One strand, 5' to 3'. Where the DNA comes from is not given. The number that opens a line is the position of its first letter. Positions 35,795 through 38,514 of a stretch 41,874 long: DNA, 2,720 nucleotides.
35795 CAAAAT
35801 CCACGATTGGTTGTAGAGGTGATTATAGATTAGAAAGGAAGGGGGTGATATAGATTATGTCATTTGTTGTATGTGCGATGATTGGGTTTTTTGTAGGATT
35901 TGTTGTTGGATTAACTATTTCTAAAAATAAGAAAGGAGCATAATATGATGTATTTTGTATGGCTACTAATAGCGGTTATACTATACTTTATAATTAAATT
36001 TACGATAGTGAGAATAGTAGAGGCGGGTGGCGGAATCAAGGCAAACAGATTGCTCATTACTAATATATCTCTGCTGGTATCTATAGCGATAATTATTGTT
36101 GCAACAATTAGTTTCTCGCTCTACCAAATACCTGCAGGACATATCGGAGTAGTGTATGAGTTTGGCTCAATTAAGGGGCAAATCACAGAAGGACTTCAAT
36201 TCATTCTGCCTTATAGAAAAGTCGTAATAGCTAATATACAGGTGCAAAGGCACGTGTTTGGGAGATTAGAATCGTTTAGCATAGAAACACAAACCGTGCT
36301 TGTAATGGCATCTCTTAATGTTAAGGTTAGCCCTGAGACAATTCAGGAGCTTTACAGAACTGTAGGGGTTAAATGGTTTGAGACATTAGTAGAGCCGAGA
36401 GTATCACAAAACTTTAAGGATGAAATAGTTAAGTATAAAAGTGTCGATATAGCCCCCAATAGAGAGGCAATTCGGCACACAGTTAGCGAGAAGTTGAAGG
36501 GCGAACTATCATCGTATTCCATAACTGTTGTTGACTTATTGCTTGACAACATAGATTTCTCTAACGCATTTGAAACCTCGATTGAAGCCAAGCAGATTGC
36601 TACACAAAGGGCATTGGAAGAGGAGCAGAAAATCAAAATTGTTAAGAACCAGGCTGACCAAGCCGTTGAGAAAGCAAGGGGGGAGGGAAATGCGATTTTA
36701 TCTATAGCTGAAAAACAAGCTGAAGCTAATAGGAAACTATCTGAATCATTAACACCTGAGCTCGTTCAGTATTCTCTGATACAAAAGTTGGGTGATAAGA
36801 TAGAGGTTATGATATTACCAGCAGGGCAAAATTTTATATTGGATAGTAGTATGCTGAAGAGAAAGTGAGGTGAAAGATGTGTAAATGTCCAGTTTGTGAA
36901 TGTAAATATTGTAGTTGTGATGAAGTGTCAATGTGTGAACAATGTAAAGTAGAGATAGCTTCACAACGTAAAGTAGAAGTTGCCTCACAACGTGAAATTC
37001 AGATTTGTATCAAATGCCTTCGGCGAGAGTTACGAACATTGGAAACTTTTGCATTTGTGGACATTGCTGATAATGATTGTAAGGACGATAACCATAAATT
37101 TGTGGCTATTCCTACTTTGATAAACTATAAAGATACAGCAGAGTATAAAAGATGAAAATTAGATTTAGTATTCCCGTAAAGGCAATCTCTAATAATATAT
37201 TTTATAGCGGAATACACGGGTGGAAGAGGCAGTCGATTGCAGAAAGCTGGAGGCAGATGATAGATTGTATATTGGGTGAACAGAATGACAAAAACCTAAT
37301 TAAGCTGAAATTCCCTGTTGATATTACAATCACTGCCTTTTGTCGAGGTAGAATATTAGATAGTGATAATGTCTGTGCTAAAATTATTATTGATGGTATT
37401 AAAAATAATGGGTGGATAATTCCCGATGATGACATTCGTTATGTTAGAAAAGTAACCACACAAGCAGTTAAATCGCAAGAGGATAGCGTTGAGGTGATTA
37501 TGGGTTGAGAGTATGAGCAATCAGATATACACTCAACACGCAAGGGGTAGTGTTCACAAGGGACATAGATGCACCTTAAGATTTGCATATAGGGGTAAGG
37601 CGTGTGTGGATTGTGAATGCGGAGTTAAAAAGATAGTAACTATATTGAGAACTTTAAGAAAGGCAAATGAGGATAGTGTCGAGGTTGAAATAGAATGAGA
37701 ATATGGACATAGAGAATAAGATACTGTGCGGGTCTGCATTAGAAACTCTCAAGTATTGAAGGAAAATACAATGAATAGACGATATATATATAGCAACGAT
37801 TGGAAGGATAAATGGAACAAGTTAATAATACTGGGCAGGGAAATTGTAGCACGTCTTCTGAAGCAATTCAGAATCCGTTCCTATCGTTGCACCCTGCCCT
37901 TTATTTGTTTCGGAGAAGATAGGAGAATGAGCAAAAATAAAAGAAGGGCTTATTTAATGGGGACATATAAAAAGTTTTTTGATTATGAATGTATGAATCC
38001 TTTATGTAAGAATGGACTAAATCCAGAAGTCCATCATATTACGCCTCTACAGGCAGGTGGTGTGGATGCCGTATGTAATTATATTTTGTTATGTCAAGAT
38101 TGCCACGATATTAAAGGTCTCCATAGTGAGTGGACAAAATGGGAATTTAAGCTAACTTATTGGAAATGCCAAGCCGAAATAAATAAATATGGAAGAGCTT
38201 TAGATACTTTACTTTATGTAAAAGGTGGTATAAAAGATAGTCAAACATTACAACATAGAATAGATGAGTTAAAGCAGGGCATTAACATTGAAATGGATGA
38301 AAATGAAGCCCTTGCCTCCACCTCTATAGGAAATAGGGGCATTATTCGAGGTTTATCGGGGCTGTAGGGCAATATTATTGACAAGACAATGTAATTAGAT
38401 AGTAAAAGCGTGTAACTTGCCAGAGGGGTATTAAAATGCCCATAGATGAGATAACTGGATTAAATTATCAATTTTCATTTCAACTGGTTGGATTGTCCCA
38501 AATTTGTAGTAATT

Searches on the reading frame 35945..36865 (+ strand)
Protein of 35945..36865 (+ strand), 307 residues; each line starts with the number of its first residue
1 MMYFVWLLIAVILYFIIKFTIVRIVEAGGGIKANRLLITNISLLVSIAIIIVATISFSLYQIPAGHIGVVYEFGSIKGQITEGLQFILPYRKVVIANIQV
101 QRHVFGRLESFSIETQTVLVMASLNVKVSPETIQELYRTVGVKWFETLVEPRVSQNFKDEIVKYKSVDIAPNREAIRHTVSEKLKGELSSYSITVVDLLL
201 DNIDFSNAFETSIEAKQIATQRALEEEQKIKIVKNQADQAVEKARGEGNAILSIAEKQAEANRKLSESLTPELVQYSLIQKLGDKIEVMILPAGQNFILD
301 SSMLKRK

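Call 98: search_protein_families(library=ncbifam, proteins=[window:35945-36865:+], max_evalue=0.001)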
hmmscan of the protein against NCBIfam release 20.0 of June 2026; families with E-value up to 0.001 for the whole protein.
window:35945-36865:+ (307 aa): 1 family
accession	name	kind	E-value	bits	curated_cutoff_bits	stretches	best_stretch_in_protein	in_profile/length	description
TIGR01932.1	hflC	equivalog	1.6e-08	33.8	134.4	2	44-170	5-140/318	protease modulator HflC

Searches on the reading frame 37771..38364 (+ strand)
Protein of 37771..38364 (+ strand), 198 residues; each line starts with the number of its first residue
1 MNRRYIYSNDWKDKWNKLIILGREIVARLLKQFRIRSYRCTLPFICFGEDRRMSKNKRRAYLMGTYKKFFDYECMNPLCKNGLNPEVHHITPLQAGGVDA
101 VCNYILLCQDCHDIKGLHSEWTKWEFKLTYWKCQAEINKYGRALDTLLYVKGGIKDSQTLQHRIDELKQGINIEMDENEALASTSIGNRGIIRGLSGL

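Call 38: find_encoding_contigs(protein=window:37771-38364:+, flank=4000, max_places=10)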
Protein window:37771-38364:+ (198 aa): 24 contigs read that carry it; 4 places shown.
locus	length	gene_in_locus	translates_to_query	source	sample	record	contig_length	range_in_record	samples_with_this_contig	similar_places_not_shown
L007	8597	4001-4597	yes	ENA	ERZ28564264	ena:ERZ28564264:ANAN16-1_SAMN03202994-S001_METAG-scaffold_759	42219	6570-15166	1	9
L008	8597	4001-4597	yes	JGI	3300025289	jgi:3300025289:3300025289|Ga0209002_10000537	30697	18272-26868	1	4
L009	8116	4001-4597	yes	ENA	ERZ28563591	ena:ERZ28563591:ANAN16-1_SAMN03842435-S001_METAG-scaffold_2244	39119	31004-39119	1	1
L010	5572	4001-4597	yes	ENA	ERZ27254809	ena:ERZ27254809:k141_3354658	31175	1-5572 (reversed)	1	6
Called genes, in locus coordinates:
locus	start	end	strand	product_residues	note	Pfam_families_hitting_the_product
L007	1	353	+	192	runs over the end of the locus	PF17720:RLIG1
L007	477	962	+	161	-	PF15891:Nuc_deoxyri_tr2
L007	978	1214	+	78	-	-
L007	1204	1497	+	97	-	-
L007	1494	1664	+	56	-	-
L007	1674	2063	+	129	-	-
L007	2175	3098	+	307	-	PF01145:Band_7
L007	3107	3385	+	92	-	-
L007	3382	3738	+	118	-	-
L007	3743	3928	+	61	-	-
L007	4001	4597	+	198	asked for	PF01844:HNH (weak)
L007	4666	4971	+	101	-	-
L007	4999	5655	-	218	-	PF04542:Sigma70_r2, PF04545:Sigma70_r4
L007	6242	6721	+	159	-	PF18741:MTES_1575 (weak), PF04480:DUF559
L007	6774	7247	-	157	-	-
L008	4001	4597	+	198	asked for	PF01844:HNH (weak)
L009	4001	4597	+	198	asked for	PF01844:HNH (weak)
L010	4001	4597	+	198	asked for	PF01844:HNH (weak)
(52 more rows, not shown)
